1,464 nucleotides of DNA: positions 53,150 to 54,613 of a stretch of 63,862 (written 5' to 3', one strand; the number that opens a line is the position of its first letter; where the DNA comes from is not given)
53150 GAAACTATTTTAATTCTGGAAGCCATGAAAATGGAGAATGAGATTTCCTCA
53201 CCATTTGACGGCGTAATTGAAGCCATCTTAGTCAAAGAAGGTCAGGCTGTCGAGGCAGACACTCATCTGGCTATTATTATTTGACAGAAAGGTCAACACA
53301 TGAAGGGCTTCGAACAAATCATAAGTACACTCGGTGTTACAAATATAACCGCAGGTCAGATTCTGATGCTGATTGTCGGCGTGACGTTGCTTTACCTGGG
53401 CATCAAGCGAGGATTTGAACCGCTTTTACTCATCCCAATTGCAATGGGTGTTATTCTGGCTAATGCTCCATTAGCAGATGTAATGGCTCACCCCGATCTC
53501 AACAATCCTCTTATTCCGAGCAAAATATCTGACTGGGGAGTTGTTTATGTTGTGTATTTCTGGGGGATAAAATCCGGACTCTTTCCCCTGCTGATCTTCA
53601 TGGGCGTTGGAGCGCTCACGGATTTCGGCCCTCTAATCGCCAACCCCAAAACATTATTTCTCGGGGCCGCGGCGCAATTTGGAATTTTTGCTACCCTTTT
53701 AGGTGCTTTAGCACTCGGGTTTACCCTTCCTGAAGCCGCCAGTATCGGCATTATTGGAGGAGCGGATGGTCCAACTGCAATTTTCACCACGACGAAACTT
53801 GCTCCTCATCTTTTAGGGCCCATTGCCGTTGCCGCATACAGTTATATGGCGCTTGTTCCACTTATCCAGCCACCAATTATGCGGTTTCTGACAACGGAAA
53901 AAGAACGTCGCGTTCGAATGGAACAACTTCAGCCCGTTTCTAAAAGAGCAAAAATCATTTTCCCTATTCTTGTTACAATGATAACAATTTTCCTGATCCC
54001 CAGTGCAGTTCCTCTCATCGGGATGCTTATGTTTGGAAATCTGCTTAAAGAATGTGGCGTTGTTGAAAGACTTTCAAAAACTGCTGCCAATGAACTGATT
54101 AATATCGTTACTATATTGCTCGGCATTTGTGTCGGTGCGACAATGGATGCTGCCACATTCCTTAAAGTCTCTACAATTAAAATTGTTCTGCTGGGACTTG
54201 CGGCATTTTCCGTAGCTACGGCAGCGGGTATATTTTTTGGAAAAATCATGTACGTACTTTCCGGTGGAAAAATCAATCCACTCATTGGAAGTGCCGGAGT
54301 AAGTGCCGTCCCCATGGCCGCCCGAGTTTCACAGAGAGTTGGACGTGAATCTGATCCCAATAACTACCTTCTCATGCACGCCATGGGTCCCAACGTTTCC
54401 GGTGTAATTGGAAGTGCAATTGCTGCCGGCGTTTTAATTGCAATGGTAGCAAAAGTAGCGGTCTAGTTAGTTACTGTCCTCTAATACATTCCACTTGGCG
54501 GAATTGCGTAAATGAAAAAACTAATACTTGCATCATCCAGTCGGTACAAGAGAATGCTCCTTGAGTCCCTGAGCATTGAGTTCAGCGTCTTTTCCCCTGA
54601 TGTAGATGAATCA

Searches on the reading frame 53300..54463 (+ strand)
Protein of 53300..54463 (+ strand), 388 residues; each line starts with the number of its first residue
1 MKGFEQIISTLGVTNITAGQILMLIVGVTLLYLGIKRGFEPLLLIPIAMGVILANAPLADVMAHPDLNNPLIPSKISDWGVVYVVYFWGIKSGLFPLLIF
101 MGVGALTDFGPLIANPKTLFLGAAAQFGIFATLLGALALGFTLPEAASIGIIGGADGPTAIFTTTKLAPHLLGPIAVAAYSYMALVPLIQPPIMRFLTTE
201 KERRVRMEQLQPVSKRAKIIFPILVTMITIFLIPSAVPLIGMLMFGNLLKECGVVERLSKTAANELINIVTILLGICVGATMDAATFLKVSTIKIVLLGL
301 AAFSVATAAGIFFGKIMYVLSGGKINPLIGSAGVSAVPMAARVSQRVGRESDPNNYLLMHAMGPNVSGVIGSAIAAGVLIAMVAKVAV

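Call 57: search_protein_families(library=pfam, proteins=[window:53300-54463:+], max_evalue=0.001)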
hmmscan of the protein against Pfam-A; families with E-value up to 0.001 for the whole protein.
window:53300-54463:+ (388 aa): 1 family
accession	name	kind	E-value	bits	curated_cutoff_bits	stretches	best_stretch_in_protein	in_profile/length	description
PF03977.18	OAD_beta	-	9.3e-163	541.7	31.6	1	20-382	2-348/349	Na+-transporting oxaloacetate decarboxylase beta subunit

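Call 67: search_protein_families(library=ncbifam, proteins=[window:53300-54463:+])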
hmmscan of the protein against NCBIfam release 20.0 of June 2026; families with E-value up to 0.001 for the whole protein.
window:53300-54463:+ (388 aa): 5 families
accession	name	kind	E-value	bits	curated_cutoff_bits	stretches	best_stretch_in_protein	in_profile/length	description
TIGR01109.1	Na_pump_decarbB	subfamily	7.8e-157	521.8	190.6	1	19-378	1-354/354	sodium ion-translocating decarboxylase subunit beta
NF012020.0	PRK15476.1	subfamily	2.7e-142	474.9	820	2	80-383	121-430/433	oxaloacetate decarboxylase subunit beta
NF012019.0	PRK15475.1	subfamily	8.4e-142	473.3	822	2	80-383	121-430/433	oxaloacetate decarboxylase subunit beta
NF012021.0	PRK15477.1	subfamily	1.2e-141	472.7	824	2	80-383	121-430/433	oxaloacetate decarboxylase subunit beta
TIGR03136.1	malonate_biotin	equivalog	7.6e-61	206.6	596.9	1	15-384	19-397/399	Na+-transporting malonate decarboxylase, carboxybiotin decarboxylase subunit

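Call 95: search_solved_structures(query=window:53300-54463:+, show_alignments=2)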
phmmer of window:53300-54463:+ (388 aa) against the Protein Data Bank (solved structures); distinct sequences matched with E-value up to 0.001: 1.
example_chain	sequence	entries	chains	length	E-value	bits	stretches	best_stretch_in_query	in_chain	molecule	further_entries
6iva_A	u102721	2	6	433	5.1e-129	433.9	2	80-383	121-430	Oxaloacetate decarboxylase beta chain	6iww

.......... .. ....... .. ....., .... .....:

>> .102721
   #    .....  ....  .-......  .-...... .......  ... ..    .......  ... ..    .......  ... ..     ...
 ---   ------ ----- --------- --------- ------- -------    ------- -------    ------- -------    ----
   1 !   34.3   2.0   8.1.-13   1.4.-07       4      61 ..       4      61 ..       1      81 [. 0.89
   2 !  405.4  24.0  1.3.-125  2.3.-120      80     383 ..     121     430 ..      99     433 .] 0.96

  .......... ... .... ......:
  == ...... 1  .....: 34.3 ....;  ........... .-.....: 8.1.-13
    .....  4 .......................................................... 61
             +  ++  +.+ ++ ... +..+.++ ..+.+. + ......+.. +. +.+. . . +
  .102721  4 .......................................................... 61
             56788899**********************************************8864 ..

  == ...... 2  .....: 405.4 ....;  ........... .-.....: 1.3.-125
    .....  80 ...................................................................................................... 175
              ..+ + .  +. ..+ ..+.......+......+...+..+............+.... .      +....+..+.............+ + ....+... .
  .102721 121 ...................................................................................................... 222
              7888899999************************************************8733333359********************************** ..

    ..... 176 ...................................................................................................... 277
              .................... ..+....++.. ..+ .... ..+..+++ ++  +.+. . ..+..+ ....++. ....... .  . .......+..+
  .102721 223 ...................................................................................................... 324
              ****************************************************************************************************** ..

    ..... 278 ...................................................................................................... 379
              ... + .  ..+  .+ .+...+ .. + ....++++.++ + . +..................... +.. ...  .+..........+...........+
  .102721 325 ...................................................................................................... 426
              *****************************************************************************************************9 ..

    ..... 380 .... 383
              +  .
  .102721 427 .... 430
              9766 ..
